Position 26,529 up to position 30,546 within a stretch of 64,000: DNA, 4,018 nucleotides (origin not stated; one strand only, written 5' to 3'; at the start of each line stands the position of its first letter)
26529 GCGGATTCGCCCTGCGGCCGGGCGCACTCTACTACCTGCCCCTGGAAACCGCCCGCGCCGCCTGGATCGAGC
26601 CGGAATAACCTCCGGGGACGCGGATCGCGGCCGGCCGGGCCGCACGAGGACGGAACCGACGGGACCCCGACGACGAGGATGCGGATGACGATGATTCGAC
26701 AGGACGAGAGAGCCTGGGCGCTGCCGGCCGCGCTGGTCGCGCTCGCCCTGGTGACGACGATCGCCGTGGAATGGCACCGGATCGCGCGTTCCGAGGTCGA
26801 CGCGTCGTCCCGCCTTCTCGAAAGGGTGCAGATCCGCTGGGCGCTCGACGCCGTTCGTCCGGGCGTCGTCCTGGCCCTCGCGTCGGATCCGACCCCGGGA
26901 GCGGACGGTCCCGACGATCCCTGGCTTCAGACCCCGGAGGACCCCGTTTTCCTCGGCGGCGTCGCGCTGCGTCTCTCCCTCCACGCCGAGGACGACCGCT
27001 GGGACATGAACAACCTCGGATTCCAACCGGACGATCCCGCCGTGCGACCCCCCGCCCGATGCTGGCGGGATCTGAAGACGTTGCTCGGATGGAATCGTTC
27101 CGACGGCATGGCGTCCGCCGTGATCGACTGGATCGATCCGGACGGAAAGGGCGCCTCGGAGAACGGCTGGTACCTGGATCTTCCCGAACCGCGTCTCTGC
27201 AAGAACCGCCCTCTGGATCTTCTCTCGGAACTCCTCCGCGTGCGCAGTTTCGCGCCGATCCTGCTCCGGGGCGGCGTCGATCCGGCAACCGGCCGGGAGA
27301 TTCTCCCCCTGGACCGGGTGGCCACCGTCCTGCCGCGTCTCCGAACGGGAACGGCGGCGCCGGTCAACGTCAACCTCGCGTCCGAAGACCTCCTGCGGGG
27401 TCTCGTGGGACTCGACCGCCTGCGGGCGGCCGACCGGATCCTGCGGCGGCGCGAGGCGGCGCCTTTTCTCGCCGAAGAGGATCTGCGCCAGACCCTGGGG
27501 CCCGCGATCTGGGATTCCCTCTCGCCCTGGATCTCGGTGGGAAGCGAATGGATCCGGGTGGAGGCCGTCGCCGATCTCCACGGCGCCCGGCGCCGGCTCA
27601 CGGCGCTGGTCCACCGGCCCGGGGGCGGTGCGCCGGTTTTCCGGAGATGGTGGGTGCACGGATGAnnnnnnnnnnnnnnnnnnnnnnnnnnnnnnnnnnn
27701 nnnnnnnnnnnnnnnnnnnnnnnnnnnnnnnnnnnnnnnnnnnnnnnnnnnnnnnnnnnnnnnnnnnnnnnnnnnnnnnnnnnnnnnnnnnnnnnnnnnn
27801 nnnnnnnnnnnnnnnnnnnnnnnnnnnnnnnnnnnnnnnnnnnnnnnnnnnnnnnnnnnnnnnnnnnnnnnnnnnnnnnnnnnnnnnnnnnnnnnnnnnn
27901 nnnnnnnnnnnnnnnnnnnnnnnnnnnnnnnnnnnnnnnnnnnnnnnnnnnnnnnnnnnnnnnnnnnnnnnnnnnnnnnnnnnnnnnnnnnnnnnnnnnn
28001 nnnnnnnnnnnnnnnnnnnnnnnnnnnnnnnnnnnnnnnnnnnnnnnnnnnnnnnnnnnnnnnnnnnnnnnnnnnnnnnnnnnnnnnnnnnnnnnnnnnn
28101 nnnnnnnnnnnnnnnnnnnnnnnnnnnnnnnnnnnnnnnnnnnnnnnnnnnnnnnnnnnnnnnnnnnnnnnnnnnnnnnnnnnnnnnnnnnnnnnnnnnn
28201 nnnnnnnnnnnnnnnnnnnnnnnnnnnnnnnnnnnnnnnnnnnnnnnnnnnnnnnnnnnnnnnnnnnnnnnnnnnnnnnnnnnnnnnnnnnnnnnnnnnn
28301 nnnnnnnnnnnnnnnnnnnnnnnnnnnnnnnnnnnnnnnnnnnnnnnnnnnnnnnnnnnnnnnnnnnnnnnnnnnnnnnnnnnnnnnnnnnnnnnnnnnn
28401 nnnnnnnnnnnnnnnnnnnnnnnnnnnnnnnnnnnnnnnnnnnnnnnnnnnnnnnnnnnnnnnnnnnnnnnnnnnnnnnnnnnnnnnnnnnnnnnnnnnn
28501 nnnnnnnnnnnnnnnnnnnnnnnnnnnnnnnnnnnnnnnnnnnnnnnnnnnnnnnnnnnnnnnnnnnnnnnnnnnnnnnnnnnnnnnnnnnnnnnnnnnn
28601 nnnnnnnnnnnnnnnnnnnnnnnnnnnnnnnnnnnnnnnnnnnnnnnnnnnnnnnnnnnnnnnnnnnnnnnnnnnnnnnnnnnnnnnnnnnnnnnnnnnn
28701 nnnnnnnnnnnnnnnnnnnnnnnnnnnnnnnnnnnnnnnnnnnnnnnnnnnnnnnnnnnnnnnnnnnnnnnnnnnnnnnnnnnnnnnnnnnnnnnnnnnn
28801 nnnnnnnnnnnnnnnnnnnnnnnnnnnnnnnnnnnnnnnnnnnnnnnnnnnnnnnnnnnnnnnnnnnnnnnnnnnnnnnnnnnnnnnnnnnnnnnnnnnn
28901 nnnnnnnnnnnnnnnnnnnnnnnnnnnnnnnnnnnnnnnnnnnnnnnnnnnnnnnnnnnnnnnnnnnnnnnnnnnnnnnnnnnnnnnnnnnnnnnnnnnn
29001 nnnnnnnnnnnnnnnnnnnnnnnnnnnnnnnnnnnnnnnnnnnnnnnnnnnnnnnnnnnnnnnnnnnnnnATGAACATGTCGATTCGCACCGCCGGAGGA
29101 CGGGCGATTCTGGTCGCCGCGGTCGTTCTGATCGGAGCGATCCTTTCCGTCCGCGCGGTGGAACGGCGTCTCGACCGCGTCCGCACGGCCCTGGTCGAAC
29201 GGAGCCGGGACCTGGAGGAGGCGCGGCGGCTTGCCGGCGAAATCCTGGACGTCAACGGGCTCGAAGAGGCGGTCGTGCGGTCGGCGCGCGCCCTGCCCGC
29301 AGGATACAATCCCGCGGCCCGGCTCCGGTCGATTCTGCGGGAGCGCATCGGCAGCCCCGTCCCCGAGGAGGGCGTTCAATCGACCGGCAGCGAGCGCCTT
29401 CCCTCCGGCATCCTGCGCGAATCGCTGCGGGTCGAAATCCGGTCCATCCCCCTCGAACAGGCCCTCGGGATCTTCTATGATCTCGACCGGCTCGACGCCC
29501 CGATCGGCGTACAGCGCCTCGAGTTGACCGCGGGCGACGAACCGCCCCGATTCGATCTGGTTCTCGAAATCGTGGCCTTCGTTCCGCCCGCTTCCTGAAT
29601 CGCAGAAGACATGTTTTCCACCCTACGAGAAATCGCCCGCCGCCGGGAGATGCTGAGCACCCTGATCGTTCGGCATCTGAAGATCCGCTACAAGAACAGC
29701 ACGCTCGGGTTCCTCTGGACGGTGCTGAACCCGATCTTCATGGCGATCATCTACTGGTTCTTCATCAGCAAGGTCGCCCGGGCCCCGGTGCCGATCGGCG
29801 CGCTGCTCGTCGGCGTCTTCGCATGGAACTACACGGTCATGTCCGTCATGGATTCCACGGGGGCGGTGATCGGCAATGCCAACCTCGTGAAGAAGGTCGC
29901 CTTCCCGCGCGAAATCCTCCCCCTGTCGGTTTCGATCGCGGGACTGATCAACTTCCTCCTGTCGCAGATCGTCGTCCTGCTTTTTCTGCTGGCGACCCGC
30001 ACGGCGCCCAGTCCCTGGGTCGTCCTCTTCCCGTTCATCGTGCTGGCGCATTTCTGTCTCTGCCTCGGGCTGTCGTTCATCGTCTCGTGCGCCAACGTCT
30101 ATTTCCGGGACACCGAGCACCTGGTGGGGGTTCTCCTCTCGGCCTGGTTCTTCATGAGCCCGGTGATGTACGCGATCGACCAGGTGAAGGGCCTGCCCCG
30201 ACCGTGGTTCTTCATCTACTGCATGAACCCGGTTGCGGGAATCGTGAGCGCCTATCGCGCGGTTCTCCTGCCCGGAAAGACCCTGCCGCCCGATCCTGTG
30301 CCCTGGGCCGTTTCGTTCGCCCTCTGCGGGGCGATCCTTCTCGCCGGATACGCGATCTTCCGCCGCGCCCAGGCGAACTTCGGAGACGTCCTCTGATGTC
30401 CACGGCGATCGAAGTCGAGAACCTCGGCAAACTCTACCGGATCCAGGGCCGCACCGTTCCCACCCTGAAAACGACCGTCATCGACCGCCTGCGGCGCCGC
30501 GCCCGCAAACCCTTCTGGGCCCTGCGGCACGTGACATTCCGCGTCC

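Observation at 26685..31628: gspK-gspL-gspM translationally coupled to a Wzm/Wzt polysaccharide ABC exporter and glycosyltransferases, detached from gspDEF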

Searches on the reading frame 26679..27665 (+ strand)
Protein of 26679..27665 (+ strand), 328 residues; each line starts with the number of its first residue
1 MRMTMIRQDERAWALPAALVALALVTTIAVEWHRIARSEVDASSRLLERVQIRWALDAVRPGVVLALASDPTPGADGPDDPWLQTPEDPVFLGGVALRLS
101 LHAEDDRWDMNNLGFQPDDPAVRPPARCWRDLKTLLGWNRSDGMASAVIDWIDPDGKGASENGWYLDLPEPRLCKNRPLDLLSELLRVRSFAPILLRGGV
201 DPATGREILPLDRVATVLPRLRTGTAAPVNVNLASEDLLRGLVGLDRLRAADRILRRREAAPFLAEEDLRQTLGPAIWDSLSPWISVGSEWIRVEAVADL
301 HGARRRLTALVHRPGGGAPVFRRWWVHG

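Call 7: search_protein_families(library=pfam, proteins=[window:26679-27665:+], max_evalue=1)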
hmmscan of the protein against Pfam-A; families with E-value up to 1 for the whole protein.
window:26679-27665:+ (328 aa): 3 families
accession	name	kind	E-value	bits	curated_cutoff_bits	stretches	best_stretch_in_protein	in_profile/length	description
PF21687.3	T2SSK_1st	-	2e-08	35.3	26.2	1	109-194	4-93/107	Type II secretion system (T2SS), protein K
PF03934.19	T2SSK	-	0.0019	18.9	24.2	1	229-273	1-45/63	Type II secretion system (T2SS), protein K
PF12836.13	HHH_3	-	0.0073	16.8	27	1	227-271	4-48/65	Helix-hairpin-helix motif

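Call 8: search_protein_families(library=ncbifam, proteins=[window:26679-27665:+], max_evalue=1)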
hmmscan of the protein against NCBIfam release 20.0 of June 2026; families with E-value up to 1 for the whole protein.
window:26679-27665:+ (328 aa): 2 families
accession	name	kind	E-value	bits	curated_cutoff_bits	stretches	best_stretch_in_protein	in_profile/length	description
NF037980.1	T2SS_GspK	equivalog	1.6e-29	103.4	130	1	14-323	5-305/307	type II secretion system minor pseudopilin GspK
TIGR01259.1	comE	subfamily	0.051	13.6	152.35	1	224-283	55-116/120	comEA protein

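Call 16: find_homologous_proteins(query=window:26679-27665:+, max_evalue=0.001)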
Query window:26679-27665:+ (328 aa): 2 proteins with E <= 0.001 among 8000 candidates.
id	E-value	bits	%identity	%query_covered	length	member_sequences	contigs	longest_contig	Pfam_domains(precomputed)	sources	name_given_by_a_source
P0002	2.7e-213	725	100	99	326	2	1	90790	PF21687.4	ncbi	-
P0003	2.0e-70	256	45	98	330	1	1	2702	PF21687.4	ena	-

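Call 17: find_encoding_contigs(protein=P0003, flank=10000, max_places=5)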
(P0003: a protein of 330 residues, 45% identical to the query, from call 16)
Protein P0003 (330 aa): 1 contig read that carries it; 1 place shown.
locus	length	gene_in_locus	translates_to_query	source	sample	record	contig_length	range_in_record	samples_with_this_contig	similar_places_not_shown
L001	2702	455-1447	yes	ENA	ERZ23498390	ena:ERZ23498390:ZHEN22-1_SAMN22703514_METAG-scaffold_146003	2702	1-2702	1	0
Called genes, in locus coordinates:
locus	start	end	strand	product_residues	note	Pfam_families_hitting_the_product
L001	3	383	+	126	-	?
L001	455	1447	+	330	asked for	PF21687:T2SSK_1st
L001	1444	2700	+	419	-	?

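Call 18: find_encoding_contigs(protein=P0002, flank=10000, max_places=5)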
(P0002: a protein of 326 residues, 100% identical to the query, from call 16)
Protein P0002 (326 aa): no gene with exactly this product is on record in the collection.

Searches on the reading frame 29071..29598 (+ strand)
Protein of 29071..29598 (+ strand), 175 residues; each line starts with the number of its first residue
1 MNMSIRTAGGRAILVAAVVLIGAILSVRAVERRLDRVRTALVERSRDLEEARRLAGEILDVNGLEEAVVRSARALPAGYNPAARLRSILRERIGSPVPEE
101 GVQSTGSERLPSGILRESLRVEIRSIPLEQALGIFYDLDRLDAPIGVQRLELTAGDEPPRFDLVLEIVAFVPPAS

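Call 7: search_protein_families(library=pfam, proteins=[window:29071-29598:+], max_evalue=1)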
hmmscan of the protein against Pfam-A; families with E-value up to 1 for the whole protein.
window:29071-29598:+ (175 aa): 0 families

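Call 8: search_protein_families(library=ncbifam, proteins=[window:29071-29598:+], max_evalue=1)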
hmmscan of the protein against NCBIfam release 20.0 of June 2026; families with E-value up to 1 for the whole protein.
window:29071-29598:+ (175 aa): 1 family
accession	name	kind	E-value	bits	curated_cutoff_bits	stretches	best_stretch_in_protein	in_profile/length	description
NF052247.1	SorT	equivalog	0.09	11.5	570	1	89-131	158-199/387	SorT family sulfite dehydrogenase catalytic subunit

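Call 41: search_solved_structures(query=A3, max_evalue=10, show_alignments=1)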
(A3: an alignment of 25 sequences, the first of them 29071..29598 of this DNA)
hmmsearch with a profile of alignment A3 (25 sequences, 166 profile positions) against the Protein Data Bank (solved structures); distinct sequences matched with E-value up to 10: 1.
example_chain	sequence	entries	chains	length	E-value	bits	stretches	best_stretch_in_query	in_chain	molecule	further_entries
8q0p_A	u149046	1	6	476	8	9.7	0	10-73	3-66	Variant surface glycoprotein MITat 1.21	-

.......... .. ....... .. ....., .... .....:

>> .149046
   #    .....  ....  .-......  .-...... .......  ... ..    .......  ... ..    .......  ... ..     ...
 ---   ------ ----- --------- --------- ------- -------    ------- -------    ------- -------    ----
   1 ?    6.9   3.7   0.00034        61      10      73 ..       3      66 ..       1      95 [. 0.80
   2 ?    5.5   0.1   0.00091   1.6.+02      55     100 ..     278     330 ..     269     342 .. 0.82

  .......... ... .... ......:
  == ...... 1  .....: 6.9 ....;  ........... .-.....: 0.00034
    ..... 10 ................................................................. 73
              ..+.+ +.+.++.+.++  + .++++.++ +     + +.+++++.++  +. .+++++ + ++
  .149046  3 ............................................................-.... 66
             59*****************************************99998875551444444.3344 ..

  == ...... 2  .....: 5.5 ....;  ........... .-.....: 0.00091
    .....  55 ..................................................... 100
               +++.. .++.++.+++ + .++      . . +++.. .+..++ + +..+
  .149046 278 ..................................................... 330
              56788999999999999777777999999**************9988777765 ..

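Call 42: search_protein_families(library=pfam, alignment_id=A3, max_evalue=1)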
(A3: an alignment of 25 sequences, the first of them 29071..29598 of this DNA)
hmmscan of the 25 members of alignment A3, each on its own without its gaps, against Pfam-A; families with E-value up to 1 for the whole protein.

A. member 1, window:29071-29598:+ (175 aa): 0 families

B. families by the number of members that match (of 25 scanned): 24 families
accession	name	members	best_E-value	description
PF04612.17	T2SSM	3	4.1e-05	Type II secretion system (T2SS), protein M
PF10741.14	T2SSM_b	2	0.082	Type II secretion system (T2SS), protein M subtype b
PF09339.16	HTH_IclR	1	0.00014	IclR helix-turn-helix domain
PF20776.3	SLS1_N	1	0.0024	SLS1 protein N-terminal domain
PF06305.16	LapA_dom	1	0.015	Lipopolysaccharide assembly protein A domain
PF13150.11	TraL_transposon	1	0.027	Conjugative transposon protein TraL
PF13404.12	HTH_AsnC-type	1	0.028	AsnC-type helix-turn-helix domain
PF02203.21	TarH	1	0.042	Tar ligand binding domain homologue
PF12840.13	HTH_20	1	0.054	Helix-turn-helix domain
PF05083.18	LST1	1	0.059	LST-1 protein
PF19733.4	DUF6223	1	0.066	Family of unknown function (DUF6223)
PF13663.11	DUF4148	1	0.09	Domain of unknown function (DUF4148)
PF04545.22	Sigma70_r4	1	0.098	Sigma-70, region 4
PF20315.3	DUF6611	1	0.098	Family of unknown function (DUF6611)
PF11559.13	ADIP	1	0.1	Afadin- and alpha -actinin-Binding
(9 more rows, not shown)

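Call 43: find_homologous_proteins(query=A3, max_evalue=0.001)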
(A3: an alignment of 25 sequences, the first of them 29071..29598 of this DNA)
Query A3 (25 sequences) (175 aa, profile of the alignment): 13 proteins with E <= 0.001 among 8000 candidates.
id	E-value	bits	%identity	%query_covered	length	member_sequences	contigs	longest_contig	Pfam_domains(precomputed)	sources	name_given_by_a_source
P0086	1.1e-38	151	33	19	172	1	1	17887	-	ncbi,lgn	-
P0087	2.6e-31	127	31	31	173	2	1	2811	-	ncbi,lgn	-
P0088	2.1e-29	121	63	5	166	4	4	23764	-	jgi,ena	-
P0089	8.8e-27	112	-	-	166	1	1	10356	-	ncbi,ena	-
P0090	8.0e-25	106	-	-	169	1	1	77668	-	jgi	-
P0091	9.0e-24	102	-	-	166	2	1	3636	-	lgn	-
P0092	1.2e-22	99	100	100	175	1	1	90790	-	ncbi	-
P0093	3.2e-22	97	-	-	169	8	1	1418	-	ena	-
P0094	4.4e-22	97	35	14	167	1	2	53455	-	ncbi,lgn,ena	-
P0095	8.8e-22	96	-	-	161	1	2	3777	-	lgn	-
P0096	8.0e-20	90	34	23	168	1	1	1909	-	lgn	-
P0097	1.4e-19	89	-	-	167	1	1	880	-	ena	-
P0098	8.4e-16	76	40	11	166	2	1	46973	-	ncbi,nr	ncbi:MAG TPA: hypothetical protein PJ991_04560 [Kiritimatiellia bacterium]|nr:hypothetical protein [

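Call 49: predict_structure(alignment_id=A4)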
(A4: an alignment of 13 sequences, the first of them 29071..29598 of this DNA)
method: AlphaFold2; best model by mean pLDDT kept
length: 175 residues; sequences in the alignment: 13
mean_pLDDT: 88.7   pTM: 0.60
mean pLDDT of the five models: 88.7, 86.6, 85.4, 84.3, 82.3
residues with pLDDT >= 90: 112; 70-90: 55; 50-70: 6; < 50: 2
segments of 3 or more residues with pLDDT < 50: none
pLDDT, mean of each block of 10 residues (from residue 1): 63 91 93 93 93 85 86 90 91 83 92 93 93 90 87 91 95 84
secondary structure, 60 per line:
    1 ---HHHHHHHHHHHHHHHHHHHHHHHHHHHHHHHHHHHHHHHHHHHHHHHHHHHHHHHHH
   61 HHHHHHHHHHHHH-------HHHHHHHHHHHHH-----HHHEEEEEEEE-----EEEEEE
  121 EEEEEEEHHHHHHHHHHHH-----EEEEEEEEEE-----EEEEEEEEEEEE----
elements in order: H4-73 H81-93 E102-109 E115-127 H128-139 E145-154 E160-171

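Call 52: fold_search(model_id=the predicted structure, library=pdb)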
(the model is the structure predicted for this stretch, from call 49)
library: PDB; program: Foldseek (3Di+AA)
matches with E <= 10: 1327; with E <= 0.001: 0
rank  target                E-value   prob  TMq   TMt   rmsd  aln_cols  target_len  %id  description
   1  3jc8_Oa               2.1e-03  1.00  0.34  0.32  14.2       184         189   15  Architectural model of the type IVa pilus machine in a piliated state (released 2016-03-16)
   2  3fzb_G                4.5e-03  0.99  0.30  0.37   6.9       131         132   14  Crystal structure of the tail terminator protein from phage lambda (gpU-WT) (released 2009-05-26)
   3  8iyd_G                4.5e-03  0.96  0.25  0.31   7.0       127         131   12  Tail cap of phage lambda tail (released 2023-10-18)
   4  3fzb_J                8.0e-03  0.90  0.25  0.30   7.2       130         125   12  Crystal structure of the tail terminator protein from phage lambda (gpU-WT) (released 2009-05-26)
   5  3fzb_A                8.5e-03  0.96  0.28  0.35   7.1       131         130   13  Crystal structure of the tail terminator protein from phage lambda (gpU-WT) (released 2009-05-26)
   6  2rjz_A                1.0e-02  1.00  0.45  0.56   5.5       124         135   13  Crystal structure of the type 4 fimbrial biogenesis protein PilO from Pseudomonas aeruginosa (released 2007-11-06)
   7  3fzb_F                1.1e-02  0.87  0.25  0.30   7.1       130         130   12  Crystal structure of the tail terminator protein from phage lambda (gpU-WT) (released 2009-05-26)
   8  3fz2_A                1.2e-02  0.99  0.31  0.40   6.7       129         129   13  Crystal structure of the tail terminator protein from phage lambda (gpU-D74A) (released 2009-05-26)
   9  3fzb_B                1.4e-02  0.87  0.25  0.30   7.5       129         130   12  Crystal structure of the tail terminator protein from phage lambda (gpU-WT) (released 2009-05-26)
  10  3fz2_E                1.4e-02  0.97  0.31  0.38   7.0       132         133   14  Crystal structure of the tail terminator protein from phage lambda (gpU-D74A) (released 2009-05-26)
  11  8iyd_K                1.8e-02  0.97  0.30  0.37   6.4       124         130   14  Tail cap of phage lambda tail (released 2023-10-18)
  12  9lbn_K                1.9e-02  0.99  0.36  0.49   5.5       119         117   13  The composite cryo-EM structure of the head-to-tail connector and head-proximal tail components of bacteriophage phiXa (released 2025-05-07)
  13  2rjz_B                2.3e-02  0.99  0.39  0.49   6.0       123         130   15  Crystal structure of the type 4 fimbrial biogenesis protein PilO from Pseudomonas aeruginosa (released 2007-11-06)
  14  9lwa_B                2.6e-02  0.99  0.28  0.34   4.3        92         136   11  Bacteriophage Mycofy1 distal head-to-tail interface (C6 symmetry) (released 2025-04-16)
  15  3fzb_H                2.6e-02  0.98  0.31  0.39   6.7       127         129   14  Crystal structure of the tail terminator protein from phage lambda (gpU-WT) (released 2009-05-26)
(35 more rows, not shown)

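Call 82: find_encoding_contigs(protein=P0098, flank=8000, max_places=2)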
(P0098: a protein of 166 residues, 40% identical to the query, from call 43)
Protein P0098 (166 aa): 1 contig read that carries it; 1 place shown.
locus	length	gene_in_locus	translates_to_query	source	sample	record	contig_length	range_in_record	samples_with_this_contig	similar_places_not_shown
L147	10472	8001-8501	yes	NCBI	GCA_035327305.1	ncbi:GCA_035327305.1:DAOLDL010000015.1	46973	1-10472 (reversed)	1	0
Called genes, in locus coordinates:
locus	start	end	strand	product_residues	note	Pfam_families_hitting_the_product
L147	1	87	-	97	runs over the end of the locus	-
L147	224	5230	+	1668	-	PF11924:IAT_beta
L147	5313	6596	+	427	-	PF21687:T2SSK_1st (weak)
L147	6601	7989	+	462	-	-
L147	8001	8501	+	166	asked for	-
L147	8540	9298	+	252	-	PF01061:ABC2_membrane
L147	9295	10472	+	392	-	PF00005:ABC_tran, PF14524:Wzt_C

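Call 83: find_encoding_contigs(protein=P0090, flank=8000, max_places=2)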
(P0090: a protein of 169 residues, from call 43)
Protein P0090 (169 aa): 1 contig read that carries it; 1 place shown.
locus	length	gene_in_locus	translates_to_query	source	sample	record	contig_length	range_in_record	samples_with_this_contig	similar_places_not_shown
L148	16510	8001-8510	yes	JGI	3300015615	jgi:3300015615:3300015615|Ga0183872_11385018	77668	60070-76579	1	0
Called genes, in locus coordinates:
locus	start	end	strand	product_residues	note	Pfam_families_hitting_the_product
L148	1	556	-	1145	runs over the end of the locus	PF18884:TSP3_bac (faint)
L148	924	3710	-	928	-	-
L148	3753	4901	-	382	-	PF00389:2-Hacid_dh, PF02826:2-Hacid_dh_C, PF11890:DUF3410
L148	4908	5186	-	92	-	-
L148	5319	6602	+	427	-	PF21687:T2SSK_1st (faint)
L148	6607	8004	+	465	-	-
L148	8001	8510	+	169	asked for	-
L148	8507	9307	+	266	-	PF01061:ABC2_membrane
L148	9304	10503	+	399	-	PF00005:ABC_tran, PF14524:Wzt_C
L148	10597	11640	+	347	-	PF02086:MethyltransfD12 (weak)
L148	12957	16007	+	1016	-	PF18470:Cas9_a, PF13395:HNH_4, PF18541:RuvC_III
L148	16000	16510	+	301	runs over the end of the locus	PF01867:Cas_Cas1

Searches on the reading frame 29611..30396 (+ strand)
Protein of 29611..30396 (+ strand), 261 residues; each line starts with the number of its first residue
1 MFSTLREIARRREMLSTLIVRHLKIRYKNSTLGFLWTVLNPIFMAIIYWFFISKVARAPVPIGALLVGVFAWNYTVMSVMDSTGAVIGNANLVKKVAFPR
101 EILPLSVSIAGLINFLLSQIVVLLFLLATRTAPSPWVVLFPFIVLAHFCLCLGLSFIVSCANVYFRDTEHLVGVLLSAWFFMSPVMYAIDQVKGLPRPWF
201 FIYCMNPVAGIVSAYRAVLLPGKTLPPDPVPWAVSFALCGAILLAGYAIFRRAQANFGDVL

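Call 7: search_protein_families(library=pfam, proteins=[window:29611-30396:+], max_evalue=1)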
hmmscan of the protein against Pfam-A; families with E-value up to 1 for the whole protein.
window:29611-30396:+ (261 aa): 1 family
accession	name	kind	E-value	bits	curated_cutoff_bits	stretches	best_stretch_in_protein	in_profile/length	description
PF01061.29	ABC2_membrane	-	2e-17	63.9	26.9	1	15-219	3-210/211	ABC-2 type transporter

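Call 8: search_protein_families(library=ncbifam, proteins=[window:29611-30396:+], max_evalue=1)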
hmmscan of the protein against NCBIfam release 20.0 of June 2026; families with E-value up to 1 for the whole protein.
window:29611-30396:+ (261 aa): 2 families
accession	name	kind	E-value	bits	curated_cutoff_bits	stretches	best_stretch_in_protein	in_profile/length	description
NF050109.1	galactan_ABC_perm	equivalog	2.6e-12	46.8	380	1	2-220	11-234/272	galactan export ABC transporter permease subunit Wzm/RfbD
TIGR00956.1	3a01205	subfamily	0.78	7.2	1959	0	109-215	1187-1291/1394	pleiotropic drug resistance family protein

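Call 58: find_related_loci(query=A5, collection=metagenome_contigs, flank=6000)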
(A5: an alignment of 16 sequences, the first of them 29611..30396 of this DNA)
Query A5 (261 aa) in metagenome_contigs; peptide patterns used: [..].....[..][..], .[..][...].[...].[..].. (x = any residue, [..] = any of these).
600 stretches matched a pattern (row limit reached: there are more); 469 encode a relative of the query (tblastn E <= 1e-3); the best 80 are kept; 80 distinct loci.
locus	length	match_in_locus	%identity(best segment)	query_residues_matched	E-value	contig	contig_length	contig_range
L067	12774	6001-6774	49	5-261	7e-72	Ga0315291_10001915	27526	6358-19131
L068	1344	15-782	49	7-261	1e-73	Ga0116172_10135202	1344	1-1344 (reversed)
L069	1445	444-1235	47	1-261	2e-71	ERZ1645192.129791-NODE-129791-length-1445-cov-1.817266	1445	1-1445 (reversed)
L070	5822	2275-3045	48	11-261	6e-68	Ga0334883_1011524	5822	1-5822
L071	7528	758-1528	48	11-261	6e-68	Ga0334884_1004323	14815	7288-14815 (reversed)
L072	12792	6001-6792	50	6-261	4e-67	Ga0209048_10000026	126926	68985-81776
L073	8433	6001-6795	46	3-261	3e-67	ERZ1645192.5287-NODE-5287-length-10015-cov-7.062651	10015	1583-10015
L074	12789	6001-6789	47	5-261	5e-67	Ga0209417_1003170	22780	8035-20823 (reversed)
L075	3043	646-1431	46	5-261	4e-67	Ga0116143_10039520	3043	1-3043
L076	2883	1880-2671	48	1-261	2e-67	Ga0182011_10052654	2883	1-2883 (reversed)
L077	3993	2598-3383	46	5-261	1e-66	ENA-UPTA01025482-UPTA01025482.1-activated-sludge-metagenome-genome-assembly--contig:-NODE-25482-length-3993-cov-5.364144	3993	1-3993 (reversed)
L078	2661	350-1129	47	8-261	7e-67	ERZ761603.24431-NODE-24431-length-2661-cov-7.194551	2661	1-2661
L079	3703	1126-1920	45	3-261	4e-66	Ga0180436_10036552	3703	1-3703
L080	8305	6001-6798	48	3-261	6e-66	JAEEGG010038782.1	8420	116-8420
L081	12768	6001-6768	49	7-261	1e-65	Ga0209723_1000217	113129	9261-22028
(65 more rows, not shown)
